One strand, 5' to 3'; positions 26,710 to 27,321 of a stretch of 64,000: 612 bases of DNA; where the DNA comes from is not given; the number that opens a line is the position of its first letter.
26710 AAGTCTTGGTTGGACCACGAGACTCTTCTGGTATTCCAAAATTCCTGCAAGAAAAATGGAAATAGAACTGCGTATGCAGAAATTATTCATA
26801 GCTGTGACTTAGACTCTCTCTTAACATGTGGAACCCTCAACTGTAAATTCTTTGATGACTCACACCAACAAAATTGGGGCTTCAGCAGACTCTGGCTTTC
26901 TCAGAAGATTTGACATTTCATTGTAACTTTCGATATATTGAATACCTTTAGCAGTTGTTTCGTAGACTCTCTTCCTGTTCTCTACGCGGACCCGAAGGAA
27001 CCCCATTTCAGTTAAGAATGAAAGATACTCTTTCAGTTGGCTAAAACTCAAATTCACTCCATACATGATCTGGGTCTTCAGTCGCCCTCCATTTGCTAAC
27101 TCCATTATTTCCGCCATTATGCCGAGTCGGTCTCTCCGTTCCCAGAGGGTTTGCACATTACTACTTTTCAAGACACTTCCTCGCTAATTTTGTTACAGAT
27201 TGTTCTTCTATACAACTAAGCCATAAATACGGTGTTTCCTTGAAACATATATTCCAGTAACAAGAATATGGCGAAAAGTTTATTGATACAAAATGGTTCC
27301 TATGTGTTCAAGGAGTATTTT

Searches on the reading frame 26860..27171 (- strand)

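Call 44: search_protein_families(library=pfam, proteins=[window:26860-27171:-], max_evalue=0.01)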
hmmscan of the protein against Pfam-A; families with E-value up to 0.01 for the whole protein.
window:26860-27171:- (103 aa): 2 families
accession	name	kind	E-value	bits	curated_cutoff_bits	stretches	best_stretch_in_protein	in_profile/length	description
PF14947.12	HTH_45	-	5.1e-20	71.7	25.5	1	12-89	1-75/77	Winged helix-turn-helix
PF22194.2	F-93_WHD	-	0.0063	17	28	1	39-76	25-62/62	F-93, winged-helix domain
